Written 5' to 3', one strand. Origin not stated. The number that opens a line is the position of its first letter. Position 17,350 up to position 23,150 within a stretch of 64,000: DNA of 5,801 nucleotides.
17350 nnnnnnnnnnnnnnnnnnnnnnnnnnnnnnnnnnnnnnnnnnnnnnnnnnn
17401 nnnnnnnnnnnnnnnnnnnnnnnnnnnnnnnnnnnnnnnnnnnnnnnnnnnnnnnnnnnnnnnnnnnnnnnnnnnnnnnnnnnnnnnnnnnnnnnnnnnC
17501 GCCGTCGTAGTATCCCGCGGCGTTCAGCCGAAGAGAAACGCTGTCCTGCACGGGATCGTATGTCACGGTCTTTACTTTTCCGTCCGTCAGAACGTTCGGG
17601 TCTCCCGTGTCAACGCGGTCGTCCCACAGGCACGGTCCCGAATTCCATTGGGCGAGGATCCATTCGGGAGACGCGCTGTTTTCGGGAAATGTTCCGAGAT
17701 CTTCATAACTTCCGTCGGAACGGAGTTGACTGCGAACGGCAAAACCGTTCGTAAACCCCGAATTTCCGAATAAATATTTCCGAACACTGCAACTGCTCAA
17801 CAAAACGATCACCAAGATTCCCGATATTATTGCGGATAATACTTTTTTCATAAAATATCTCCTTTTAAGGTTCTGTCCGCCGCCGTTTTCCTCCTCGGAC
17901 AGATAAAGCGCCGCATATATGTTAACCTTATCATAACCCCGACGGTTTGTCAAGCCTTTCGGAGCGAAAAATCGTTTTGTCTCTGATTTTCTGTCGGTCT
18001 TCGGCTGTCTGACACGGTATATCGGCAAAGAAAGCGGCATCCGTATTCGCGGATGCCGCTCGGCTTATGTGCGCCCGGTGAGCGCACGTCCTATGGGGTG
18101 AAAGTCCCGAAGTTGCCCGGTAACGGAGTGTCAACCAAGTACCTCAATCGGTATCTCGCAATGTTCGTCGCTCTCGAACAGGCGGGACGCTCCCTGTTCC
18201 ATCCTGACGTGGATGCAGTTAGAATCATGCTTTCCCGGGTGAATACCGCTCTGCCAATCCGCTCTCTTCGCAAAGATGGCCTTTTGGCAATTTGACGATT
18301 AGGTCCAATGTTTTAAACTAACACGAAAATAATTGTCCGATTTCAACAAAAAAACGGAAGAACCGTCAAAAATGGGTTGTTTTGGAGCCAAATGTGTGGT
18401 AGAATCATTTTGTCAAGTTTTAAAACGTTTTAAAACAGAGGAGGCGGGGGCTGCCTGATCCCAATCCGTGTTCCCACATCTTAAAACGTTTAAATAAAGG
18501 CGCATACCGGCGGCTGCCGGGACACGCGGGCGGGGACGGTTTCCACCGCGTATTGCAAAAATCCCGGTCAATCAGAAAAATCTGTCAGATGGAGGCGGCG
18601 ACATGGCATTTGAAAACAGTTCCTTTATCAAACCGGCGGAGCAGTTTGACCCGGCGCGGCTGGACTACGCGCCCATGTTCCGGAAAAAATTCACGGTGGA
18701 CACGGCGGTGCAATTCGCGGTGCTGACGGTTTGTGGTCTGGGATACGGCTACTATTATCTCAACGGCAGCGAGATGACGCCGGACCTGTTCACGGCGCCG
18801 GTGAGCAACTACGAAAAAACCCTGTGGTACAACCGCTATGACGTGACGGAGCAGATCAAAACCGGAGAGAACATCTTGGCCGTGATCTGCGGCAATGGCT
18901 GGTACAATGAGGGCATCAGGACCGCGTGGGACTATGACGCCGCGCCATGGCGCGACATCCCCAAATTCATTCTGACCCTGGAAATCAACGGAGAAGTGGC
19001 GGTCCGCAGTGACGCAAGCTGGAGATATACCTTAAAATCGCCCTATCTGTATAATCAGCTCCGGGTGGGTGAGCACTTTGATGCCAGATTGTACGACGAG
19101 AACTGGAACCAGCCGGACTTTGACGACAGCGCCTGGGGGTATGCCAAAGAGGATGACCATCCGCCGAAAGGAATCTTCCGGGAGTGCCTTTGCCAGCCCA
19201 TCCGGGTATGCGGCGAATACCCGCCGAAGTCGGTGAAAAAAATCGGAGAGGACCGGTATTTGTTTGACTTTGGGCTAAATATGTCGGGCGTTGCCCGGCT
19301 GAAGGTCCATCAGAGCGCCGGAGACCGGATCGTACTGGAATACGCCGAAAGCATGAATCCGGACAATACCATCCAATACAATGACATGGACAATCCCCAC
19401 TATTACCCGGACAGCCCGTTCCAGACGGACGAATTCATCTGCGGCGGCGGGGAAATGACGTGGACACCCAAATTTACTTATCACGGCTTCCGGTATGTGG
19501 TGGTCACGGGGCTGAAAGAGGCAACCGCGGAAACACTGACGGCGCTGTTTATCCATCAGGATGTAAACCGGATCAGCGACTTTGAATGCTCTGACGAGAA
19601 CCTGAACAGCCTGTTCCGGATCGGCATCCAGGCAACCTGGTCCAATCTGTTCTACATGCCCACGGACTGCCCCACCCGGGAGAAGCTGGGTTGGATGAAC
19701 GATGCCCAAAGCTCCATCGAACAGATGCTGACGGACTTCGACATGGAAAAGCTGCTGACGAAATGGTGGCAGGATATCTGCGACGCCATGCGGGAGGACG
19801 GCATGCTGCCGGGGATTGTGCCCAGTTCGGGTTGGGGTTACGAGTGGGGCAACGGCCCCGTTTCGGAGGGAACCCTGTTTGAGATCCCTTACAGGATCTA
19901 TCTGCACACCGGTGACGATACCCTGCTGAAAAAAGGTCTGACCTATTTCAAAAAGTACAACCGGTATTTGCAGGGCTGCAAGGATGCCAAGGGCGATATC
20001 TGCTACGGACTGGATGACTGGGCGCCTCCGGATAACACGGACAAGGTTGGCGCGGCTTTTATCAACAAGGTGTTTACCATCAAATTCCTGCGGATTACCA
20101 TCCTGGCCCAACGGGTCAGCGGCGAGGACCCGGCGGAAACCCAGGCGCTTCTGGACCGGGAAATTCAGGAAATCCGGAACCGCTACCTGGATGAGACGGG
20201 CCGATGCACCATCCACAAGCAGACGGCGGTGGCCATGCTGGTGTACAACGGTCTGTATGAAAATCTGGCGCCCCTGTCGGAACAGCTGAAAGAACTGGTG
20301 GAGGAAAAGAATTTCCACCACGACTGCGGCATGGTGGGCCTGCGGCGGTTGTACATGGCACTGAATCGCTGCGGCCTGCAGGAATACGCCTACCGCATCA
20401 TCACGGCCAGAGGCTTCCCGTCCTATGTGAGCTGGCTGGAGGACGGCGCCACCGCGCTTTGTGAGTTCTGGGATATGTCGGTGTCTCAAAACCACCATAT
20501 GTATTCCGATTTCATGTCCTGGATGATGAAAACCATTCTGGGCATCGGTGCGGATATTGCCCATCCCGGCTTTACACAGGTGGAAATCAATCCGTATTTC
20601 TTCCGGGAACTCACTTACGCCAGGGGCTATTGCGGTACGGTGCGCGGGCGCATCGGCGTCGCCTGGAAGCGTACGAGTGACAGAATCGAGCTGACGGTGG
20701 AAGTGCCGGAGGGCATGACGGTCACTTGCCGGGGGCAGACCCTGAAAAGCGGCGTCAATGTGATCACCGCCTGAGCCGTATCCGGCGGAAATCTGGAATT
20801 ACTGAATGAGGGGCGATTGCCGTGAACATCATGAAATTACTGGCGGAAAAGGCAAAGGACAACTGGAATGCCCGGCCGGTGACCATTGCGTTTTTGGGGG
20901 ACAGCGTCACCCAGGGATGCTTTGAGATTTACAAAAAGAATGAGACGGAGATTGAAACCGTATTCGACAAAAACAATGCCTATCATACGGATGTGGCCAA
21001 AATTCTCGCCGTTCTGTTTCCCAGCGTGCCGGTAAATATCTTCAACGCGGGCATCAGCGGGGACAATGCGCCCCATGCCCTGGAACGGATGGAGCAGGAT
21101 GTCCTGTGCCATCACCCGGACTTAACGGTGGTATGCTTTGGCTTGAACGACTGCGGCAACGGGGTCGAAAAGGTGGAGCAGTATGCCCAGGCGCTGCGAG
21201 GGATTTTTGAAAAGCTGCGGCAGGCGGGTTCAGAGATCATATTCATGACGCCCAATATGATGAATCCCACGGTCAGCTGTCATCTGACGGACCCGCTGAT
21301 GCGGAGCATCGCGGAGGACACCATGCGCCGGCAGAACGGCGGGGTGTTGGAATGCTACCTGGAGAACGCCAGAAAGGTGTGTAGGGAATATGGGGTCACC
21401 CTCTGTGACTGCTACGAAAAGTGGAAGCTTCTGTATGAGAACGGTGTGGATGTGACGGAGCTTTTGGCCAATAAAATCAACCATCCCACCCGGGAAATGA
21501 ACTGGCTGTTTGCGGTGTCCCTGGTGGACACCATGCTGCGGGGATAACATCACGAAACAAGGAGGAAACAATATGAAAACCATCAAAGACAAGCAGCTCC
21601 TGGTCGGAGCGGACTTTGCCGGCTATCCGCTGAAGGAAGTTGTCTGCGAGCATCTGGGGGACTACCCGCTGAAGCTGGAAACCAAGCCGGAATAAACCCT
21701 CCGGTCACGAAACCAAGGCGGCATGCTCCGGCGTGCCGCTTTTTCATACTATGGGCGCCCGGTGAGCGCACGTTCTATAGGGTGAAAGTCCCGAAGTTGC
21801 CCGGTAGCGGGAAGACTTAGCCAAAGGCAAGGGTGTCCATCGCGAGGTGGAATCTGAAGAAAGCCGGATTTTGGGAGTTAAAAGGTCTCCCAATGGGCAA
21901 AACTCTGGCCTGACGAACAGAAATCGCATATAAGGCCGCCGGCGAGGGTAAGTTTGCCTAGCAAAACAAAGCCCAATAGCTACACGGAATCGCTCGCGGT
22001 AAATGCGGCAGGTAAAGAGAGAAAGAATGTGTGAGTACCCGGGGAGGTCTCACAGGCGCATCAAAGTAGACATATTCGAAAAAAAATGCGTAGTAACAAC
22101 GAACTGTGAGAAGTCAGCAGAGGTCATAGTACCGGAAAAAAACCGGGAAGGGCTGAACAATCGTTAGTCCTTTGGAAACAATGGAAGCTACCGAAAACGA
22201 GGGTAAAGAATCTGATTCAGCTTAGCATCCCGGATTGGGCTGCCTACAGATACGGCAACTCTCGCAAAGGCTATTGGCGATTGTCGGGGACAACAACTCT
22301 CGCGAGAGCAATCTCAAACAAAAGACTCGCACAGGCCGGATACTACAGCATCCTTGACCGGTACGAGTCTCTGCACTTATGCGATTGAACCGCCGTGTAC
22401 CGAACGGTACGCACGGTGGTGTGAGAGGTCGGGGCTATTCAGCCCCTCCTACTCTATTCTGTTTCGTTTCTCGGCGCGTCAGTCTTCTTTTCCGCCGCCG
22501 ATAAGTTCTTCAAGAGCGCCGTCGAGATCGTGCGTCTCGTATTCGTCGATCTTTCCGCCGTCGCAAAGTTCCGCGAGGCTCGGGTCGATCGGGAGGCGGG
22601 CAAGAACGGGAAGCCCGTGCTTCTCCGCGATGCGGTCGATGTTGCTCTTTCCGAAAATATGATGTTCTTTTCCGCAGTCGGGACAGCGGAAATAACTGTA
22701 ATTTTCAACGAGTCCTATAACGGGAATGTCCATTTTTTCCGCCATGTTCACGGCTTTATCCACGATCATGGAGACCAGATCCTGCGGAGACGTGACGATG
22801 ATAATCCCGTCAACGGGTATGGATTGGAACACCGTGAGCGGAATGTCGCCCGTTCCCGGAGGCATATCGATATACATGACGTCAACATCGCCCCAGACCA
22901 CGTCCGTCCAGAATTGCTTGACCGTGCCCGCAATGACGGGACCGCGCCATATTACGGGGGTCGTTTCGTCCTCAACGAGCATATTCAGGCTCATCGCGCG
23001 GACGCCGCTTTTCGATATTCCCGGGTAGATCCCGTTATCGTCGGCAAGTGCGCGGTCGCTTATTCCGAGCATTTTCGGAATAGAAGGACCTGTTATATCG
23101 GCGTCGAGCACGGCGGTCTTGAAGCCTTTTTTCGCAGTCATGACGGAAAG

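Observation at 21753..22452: ORF-less class-IIC-type group II intron parked 8 nt behind a rho-independent terminator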

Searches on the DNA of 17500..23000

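Call 3: search_rna_families(source=window, start=17500, end=23000, threshold=evalue, max_evalue=1, show_alignments=6)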
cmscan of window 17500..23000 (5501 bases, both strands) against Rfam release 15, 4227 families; matches with E-value up to 1: 3.
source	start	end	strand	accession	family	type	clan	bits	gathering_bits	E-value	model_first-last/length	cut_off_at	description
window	21836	22033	+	RF02001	group-II-D1D4-3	Intron;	CL00102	132.4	32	3.8e-28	1-170/170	no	Group II catalytic intron D1-D4-3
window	22089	22153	+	RF01998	group-II-D1D4-1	Intron;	CL00102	51.4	35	2.2e-07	1-84/84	no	Group II catalytic intron D1-D4-1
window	22388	22457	+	RF00029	Intron_gpII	Intron;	-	42.9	40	3.7e-06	1-77/77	no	Group II catalytic intron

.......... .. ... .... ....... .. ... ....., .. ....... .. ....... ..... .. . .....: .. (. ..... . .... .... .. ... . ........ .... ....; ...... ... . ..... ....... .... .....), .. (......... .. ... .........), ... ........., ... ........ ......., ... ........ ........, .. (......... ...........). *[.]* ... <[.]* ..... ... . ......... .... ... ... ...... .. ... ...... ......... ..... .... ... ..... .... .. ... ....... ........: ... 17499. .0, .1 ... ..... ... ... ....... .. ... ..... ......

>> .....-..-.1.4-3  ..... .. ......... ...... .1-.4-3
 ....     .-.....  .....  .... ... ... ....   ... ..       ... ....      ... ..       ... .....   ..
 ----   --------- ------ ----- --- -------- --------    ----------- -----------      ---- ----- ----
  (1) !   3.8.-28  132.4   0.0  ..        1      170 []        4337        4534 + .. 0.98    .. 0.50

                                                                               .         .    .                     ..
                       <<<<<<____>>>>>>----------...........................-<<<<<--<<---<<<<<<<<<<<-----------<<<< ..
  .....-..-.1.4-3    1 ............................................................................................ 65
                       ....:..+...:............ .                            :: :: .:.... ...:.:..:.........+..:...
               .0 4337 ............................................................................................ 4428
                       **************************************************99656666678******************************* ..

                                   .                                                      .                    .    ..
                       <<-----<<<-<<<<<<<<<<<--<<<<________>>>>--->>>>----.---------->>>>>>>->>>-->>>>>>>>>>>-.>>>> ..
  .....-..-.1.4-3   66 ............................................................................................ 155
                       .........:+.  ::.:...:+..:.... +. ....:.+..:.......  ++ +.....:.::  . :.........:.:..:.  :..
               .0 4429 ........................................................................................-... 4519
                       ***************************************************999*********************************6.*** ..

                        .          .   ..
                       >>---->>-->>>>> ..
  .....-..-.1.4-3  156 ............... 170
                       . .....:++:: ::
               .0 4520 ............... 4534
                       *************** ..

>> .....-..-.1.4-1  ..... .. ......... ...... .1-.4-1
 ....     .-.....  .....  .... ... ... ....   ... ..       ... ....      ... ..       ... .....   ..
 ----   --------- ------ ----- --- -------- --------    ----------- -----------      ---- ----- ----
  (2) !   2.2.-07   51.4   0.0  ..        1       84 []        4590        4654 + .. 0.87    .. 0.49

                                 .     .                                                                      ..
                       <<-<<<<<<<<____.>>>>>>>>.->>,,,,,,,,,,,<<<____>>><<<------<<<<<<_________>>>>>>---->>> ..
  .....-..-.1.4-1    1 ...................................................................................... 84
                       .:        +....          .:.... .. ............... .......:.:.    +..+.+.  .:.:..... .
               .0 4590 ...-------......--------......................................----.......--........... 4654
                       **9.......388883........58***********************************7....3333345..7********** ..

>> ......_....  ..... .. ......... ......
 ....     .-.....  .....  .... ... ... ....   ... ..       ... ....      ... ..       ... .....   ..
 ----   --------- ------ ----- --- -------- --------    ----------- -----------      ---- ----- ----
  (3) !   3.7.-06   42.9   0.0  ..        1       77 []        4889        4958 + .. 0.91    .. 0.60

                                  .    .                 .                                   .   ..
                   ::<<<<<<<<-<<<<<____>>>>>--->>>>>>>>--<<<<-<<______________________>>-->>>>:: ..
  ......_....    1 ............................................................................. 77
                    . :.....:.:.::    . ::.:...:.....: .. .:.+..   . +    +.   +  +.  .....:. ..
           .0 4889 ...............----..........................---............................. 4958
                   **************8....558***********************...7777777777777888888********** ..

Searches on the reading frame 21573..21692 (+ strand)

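Call 28: search_protein_families(library=pfam, proteins=[window:21573-21692:+], max_evalue=0.01)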
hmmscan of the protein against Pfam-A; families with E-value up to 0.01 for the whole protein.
window:21573-21692:+ (40 aa): 0 families

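Call 54: search_protein_families(library=ncbifam, proteins=[window:21573-21692:+], max_evalue=1)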
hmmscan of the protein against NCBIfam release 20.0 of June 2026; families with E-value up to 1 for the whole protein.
window:21573-21692:+ (40 aa): 4 families
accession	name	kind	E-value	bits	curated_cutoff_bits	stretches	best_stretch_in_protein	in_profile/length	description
TIGR01120.1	rpiB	equivalog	0.035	14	138.65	1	8-35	1-28/143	ribose 5-phosphate isomerase B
NF004051.0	PRK05571.1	subfamily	0.037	13.8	135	1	8-31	3-26/149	ribose-5-phosphate isomerase B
TIGR00689.1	rpiB_lacA_lacB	subfamily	0.066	13.1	88.3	1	10-33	2-25/145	RpiB/LacA/LacB family sugar-phosphate isomerase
NF051858.1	EryPhIsonDerIRhiz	equivalog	0.19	11.8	240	1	8-30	2-24/150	D-erythrulose-4-phosphate isomerase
